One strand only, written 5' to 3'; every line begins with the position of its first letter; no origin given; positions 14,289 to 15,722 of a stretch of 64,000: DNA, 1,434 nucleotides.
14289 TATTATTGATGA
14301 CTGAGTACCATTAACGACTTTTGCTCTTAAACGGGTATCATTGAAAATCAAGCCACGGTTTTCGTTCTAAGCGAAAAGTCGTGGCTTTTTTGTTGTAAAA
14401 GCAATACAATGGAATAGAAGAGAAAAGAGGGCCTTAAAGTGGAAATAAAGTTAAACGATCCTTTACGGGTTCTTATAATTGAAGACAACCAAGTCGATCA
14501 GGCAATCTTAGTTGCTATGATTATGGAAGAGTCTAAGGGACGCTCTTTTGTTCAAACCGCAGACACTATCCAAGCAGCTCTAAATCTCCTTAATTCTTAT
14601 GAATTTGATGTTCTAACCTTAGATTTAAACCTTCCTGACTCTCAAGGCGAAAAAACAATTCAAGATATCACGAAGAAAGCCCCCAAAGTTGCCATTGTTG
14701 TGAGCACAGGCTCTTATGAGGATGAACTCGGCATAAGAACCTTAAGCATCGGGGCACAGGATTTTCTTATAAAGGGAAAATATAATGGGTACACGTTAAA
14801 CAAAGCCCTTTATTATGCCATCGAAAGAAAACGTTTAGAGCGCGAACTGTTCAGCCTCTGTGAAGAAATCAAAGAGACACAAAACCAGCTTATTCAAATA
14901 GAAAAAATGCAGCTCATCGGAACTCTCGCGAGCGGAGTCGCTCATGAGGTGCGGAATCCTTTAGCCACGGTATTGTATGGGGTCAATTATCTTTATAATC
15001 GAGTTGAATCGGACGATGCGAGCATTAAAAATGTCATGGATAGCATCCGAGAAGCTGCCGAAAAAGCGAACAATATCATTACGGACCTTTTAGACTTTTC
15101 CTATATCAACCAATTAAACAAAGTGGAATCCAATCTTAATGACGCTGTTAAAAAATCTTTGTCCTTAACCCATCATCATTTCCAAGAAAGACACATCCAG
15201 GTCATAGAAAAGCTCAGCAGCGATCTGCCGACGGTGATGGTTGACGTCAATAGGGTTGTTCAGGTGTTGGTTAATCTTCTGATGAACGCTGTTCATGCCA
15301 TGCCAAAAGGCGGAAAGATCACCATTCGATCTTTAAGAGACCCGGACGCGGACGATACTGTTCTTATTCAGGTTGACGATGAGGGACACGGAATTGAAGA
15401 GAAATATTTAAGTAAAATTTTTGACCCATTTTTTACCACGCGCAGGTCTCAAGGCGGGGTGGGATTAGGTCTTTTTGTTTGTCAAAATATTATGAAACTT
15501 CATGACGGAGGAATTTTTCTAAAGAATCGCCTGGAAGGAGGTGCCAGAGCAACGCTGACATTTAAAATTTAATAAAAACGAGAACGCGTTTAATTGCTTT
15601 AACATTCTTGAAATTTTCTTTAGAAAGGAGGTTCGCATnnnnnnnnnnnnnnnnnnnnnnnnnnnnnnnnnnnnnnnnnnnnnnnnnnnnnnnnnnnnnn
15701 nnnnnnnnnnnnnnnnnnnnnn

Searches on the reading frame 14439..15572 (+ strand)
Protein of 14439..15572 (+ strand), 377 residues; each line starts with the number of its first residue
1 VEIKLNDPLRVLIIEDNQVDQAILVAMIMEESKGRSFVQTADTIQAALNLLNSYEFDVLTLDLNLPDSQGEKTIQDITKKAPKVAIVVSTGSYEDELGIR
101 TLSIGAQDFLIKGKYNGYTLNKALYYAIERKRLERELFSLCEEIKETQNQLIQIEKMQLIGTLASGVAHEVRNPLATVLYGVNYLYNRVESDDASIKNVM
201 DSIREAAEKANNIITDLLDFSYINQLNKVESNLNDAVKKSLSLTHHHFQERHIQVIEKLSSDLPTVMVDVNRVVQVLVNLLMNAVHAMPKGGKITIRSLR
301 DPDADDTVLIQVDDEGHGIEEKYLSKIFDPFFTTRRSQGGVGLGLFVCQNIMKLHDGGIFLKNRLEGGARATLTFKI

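Call 10: search_protein_families(library=pfam, proteins=[window:14439-15572:+])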
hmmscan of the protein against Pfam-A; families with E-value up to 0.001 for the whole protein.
window:14439-15572:+ (377 aa): 4 families
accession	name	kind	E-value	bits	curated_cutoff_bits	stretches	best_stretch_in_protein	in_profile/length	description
PF02518.31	HATPase_c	-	1.8e-23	83.5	26.4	1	269-376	2-108/111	Histidine kinase-, DNA gyrase B-, and HSP90-like ATPase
PF00072.30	Response_reg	-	1.4e-16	61.1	30.2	1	11-112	1-99/111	Response regulator receiver domain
PF00512.31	HisKA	-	2.1e-09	37.7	26.9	1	161-224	3-64/66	His Kinase A (phospho-acceptor) domain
PF10090.15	HPTransfase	-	0.0001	22.5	22.9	1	272-304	31-63/123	Histidine phosphotransferase C-terminal domain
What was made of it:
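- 14439..15572 (+): Hybrid REC-HisKA-HATPase histidine kinase gene (377 aa). Call 10 (Pfam).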

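Call 12: find_related_loci(query=window:14439-15572:+, collection=genome_contigs, flank=4000)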
Query window:14439-15572:+ (377 aa) in genome_contigs; peptide patterns used: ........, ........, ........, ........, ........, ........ (x = any residue, [..] = any of these).
169 stretches matched a pattern; 119 encode a relative of the query (tblastn E <= 1e-3); the best 80 are kept; 79 distinct loci.
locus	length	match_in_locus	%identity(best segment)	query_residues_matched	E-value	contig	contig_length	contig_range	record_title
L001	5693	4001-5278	38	7-376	4e-92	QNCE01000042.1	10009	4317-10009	MAG: Candidatus Omnitrophota bacterium isolate B7_G16 B7_Guay16_scaffold_05177, whole genome shotgun sequence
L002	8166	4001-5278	37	7-376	5e-90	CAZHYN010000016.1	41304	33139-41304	MAG TPA_asm: uncultured Planctomycetia bacterium isolate binchicken_co80_176 genome assembly, contig: NODE_123_length_41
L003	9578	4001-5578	46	8-376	5e-66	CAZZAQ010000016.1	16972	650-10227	MAG TPA_asm: uncultured Bifidobacterium sp. isolate SRP119689_co1_255 genome assembly, contig: NODE_4679_length_16972_co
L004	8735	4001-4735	42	129-376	2e-60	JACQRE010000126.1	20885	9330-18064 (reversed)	MAG: Candidatus Omnitrophota bacterium isolate NC_groundwater_1351_Ag_S-0.2um_67_50 S_p2_S4_coassembly_k141_2663701, who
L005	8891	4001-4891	35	93-377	7e-51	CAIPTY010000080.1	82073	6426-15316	MAG: uncultured Desulfuromonadales bacterium isolate A14_bin-0914 genome assembly, contig: bin-0914:080/103, whole genom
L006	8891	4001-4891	34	93-377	9e-44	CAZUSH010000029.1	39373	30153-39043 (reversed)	MAG TPA_asm: uncultured Geobacter sp. isolate binchicken_co273_237 genome assembly, contig: NODE_1158_length_39373_cov_6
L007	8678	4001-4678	36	143-373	3e-41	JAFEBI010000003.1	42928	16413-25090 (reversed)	MAG: Nitrospira sp. isolate KAN-bin2 Nitrospira-sp.-KAN-bin2__3__length-42928, whole genome shotgun sequence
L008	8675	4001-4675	37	143-374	3e-41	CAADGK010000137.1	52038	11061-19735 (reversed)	uncultured Nitrosospira sp. isolate CMX.fa.gz genome assembly, contig: k127_442223, whole genome shotgun sequence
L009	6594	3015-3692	36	143-375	6e-41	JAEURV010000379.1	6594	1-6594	MAG: Nitrospira sp. isolate new MAG-286 k141_4123614, whole genome shotgun sequence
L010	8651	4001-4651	36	143-364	5e-41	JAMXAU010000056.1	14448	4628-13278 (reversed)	MAG: Nitrospira sp. isolate JAMMSM_CMX_2 opera_contig_90, whole genome shotgun sequence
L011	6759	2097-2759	36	143-368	1e-40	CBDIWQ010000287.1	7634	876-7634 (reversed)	uncultured bacterium isolate sfNOB_N1 genome assembly, contig: k127_150729, whole genome shotgun sequence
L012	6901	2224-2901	35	143-373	4e-40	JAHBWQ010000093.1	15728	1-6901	MAG: Nitrospira sp. isolate ACE_NIT9 NIT9_93, whole genome shotgun sequence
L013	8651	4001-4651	36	143-364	3e-40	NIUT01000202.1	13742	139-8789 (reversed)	MAG: Nitrospira sp. UW-LDO-01 Bin_Nitrospira_4_final_7, whole genome shotgun sequence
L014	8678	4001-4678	37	143-375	4e-40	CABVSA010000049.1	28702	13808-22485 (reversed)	MAG: uncultured Nitrospira sp. isolate Nitrospira sp. RBC100 genome assembly, contig: MAG100_49, whole genome shotgun se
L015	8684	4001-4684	35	143-375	7e-40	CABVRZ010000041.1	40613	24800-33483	MAG: uncultured Nitrospira sp. isolate Nitrospira sp. RBC069 genome assembly, contig: MAG069_41, whole genome shotgun se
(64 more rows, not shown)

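Call 14: find_homologous_proteins(query=window:14439-15572:+, max_evalue=1e-40)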
Query window:14439-15572:+ (377 aa): 979 proteins with E <= 1e-40 among 8000 candidates; the best 120 are listed.
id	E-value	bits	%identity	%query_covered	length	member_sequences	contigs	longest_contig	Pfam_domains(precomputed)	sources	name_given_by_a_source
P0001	1.2e-240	816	100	100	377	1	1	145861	PF02518.32,PF00512.32,PF00072.31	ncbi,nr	ncbi:MAG: response regulator [Candidatus Omnitrophica bacterium]|nr:response regulator [Candidatus O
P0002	2.6e-178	611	73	100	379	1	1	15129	PF02518.32,PF00512.32,PF00072.31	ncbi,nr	ncbi:MAG: response regulator [Candidatus Omnitrophica bacterium]|nr:response regulator [Candidatus O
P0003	8.0e-154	530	68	91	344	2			PF02518.32,PF00512.32,PF00072.31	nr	nr:ATP-binding protein [Candidatus Omnitrophota bacterium]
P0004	4.0e-126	439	55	98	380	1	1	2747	PF02518.32,PF00512.32,PF00072.31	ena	-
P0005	1.9e-123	430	53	99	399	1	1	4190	PF02518.32,PF00512.32,PF00072.31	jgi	-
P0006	6.0e-122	425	51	99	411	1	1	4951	PF02518.32,PF00512.32,PF00072.31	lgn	-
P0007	1.0e-121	425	51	98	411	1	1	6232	PF02518.32,PF00512.32,PF00072.31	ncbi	-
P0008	1.7e-121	424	51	99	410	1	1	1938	PF02518.32,PF00512.32,PF00072.31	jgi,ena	-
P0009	8.4e-121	422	51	99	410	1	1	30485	PF02518.32,PF00512.32,PF00072.31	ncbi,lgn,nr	ncbi:MAG: response regulator [Candidatus Omnitrophica bacterium]|nr:response regulator [Candidatus O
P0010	1.2e-120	421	51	98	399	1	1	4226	PF02518.32,PF00512.32,PF00072.31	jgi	-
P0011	2.6e-120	420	52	99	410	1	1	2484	PF02518.32,PF00512.32,PF00072.31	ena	-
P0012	2.7e-120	420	50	100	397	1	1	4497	PF02518.32,PF00512.32,PF00072.31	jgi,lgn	-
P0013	3.4e-120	420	53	98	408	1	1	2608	PF02518.32,PF00512.32,PF00072.31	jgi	jgi:signal transduction histidine kinase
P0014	2.0e-119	417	51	99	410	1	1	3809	PF02518.32,PF00512.32,PF00072.31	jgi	jgi:signal transduction histidine kinase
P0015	6.0e-119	415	51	99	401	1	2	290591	PF02518.32,PF00512.32,PF00072.31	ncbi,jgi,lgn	jgi:signal transduction histidine kinase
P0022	3.2e-118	413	52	99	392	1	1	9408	PF02518.32,PF00512.32,PF00072.31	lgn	-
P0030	1.6e-117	411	51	99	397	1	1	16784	PF02518.32,PF00512.32,PF00072.31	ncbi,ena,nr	ncbi:MAG: ATP-binding protein [Candidatus Zapsychrus exili]|nr:ATP-binding protein [Candidatus Zapsy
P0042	1.6e-115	404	52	99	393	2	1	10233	PF02518.32,PF00512.32,PF00072.31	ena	-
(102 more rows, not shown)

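Call 15: find_encoding_contigs(protein=P0002, flank=6000, max_places=3)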
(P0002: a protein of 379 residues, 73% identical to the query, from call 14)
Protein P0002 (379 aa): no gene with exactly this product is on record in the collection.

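Call 16: find_encoding_contigs(protein=P0009, flank=6000, max_places=3)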
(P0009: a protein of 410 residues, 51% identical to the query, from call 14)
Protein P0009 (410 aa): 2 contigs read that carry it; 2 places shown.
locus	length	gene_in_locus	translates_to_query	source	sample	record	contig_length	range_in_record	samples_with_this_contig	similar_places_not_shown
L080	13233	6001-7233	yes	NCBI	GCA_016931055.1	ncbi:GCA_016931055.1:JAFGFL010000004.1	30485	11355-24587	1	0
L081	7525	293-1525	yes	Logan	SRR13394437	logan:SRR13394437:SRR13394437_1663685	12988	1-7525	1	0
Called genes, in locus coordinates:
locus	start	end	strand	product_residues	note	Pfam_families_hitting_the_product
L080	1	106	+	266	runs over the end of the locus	PF00929:RNase_T, PF20600:ExoX-like_C (weak)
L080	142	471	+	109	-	PF01541:GIY-YIG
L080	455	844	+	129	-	PF11969:DcpS_C, PF01230:HIT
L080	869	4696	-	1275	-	PF08323:Glyco_transf_5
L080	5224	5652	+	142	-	PF14534:DUF4440, PF13474:SnoaL_3 (weak)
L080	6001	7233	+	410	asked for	PF00072:Response_reg, PF00512:HisKA (weak), PF02518:HATPase_c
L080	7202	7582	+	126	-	PF00072:Response_reg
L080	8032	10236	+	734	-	-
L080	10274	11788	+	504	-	PF00089:Trypsin, PF13365:Trypsin_2, PF00595:PDZ (weak), PF13180:PDZ_2, PF17820:PDZ_6 (faint), PF17815:PDZ_3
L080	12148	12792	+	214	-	-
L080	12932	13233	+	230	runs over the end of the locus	PF00702:Hydrolase, PF13419:HAD_2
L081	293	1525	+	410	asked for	PF00072:Response_reg, PF00512:HisKA (weak), PF02518:HATPase_c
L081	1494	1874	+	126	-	PF00072:Response_reg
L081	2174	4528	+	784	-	-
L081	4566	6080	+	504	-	PF00089:Trypsin, PF13365:Trypsin_2, PF00595:PDZ (weak), PF13180:PDZ_2, PF17820:PDZ_6 (faint), PF17815:PDZ_3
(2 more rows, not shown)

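Call 17: find_encoding_contigs(protein=P0005, flank=6000, max_places=3)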
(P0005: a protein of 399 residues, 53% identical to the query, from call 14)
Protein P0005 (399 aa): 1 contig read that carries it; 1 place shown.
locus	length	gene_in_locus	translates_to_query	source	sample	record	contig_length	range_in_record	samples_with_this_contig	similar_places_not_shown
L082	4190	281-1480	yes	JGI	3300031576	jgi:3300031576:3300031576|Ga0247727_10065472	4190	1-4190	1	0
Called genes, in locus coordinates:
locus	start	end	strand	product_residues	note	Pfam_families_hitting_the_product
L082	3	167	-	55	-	?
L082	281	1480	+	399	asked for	PF00072:Response_reg, PF00512:HisKA, PF02518:HATPase_c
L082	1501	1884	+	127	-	PF00072:Response_reg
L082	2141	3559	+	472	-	-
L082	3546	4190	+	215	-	?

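Call 22: find_related_loci(query=A1, collection=metagenome_contigs, flank=2500)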
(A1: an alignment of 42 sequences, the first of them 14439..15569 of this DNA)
Query A1 (377 aa) in metagenome_contigs; peptide patterns used: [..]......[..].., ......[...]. (x = any residue, [..] = any of these).
600 stretches matched a pattern (row limit reached: there are more); 565 encode a relative of the query (tblastn E <= 1e-3); the best 80 are kept; 80 distinct loci.
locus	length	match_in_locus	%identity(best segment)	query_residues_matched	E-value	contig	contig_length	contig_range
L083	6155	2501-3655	48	8-375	4e-111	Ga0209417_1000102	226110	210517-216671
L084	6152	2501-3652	46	7-377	3e-111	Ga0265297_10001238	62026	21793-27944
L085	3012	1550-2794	38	9-377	7e-87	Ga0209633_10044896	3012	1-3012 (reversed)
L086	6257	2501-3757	36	1-377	6e-82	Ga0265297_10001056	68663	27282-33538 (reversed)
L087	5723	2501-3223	45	133-376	3e-71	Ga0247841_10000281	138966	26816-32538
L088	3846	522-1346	40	124-377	4e-60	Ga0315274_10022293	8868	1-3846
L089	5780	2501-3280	39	129-371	6e-58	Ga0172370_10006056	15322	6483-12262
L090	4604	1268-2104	38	113-377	9e-58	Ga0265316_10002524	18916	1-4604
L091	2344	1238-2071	40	114-377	1e-57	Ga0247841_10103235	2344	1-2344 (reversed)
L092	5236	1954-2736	40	129-377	3e-55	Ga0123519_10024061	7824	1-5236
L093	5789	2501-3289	38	123-376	9e-55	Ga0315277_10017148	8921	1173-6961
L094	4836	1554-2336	37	113-377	3e-54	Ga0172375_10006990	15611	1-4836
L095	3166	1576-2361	38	129-375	2e-54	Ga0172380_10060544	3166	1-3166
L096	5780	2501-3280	39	136-377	1e-52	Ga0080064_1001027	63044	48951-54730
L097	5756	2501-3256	38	143-377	4e-50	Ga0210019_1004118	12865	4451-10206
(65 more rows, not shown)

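Call 28: find_encoding_contigs(protein=P0004, flank=2500, max_places=3)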
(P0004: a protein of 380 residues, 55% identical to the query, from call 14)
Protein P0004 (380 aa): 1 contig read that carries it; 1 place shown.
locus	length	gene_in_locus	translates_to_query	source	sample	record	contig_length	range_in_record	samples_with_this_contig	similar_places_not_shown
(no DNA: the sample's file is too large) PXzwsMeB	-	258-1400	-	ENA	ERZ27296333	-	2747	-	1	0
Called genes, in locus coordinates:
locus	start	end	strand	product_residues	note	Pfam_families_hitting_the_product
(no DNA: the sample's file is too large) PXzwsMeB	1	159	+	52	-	?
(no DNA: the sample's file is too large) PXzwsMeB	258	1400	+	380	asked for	PF00072:Response_reg, PF00512:HisKA, PF02518:HATPase_c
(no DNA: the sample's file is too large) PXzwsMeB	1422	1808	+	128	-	PF00072:Response_reg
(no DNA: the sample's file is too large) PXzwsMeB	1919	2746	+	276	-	?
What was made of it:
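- Tried and rejected: P0004 returned no DNA (call 28).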

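Call 29: find_encoding_contigs(protein=P0022, flank=2500, max_places=3)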
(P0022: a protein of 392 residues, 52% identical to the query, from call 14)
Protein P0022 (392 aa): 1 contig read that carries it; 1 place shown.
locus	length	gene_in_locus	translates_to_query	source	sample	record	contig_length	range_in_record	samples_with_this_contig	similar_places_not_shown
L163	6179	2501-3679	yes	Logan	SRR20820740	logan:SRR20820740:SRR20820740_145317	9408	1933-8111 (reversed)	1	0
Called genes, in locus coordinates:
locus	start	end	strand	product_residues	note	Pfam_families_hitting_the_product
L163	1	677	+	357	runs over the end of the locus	PF01926:MMR_HSR1, PF02421:FeoB_N, PF06071:YchF-GTPase_C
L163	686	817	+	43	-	-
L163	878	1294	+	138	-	PF01842:ACT (faint), PF19571:ACT_8 (weak), PF22629:ACT_AHAS_ss (faint)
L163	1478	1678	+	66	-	PF00313:CSD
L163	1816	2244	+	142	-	PF08332:CaMKII_AD (weak), PF13474:SnoaL_3 (weak), PF14534:DUF4440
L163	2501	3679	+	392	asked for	PF00072:Response_reg, PF00512:HisKA, PF02518:HATPase_c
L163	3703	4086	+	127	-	PF00072:Response_reg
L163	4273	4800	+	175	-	PF00856:SET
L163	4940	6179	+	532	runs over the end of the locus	-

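Call 30: find_encoding_contigs(protein=P0042, flank=2500, max_places=3)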
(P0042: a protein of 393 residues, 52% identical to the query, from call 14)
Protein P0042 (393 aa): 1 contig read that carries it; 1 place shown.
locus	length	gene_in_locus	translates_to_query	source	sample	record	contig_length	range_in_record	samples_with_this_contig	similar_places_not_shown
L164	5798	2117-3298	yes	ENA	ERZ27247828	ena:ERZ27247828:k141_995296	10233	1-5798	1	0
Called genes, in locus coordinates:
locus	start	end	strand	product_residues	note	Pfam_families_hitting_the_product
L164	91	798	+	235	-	-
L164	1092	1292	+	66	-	PF00313:CSD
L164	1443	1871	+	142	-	PF08332:CaMKII_AD (weak), PF13474:SnoaL_3 (weak), PF14534:DUF4440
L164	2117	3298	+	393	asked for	PF00072:Response_reg, PF00512:HisKA, PF02518:HATPase_c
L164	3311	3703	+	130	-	PF00072:Response_reg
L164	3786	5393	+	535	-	-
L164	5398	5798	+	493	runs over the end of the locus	PF00089:Trypsin, PF13365:Trypsin_2, PF00595:PDZ (weak), PF13180:PDZ_2 (weak), PF17815:PDZ_3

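Call 31: find_encoding_contigs(protein=P0030, flank=2500, max_places=3)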
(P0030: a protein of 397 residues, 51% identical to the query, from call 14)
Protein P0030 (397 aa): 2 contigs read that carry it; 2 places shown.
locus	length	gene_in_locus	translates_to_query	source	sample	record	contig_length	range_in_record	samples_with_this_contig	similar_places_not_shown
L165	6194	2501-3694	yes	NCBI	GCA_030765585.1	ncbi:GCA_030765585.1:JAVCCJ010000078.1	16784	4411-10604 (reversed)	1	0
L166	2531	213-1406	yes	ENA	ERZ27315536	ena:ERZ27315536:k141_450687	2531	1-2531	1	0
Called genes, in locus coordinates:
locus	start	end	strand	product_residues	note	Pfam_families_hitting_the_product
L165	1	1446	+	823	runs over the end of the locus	PF00343:Phosphorylase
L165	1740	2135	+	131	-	PF11969:DcpS_C, PF01230:HIT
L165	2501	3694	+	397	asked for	PF00072:Response_reg, PF00512:HisKA, PF02518:HATPase_c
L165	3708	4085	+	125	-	PF00072:Response_reg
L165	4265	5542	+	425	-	-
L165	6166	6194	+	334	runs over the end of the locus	PF04018:VCA0040-like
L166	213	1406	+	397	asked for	PF00072:Response_reg, PF00512:HisKA, PF02518:HATPase_c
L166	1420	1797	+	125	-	PF00072:Response_reg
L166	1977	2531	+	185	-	?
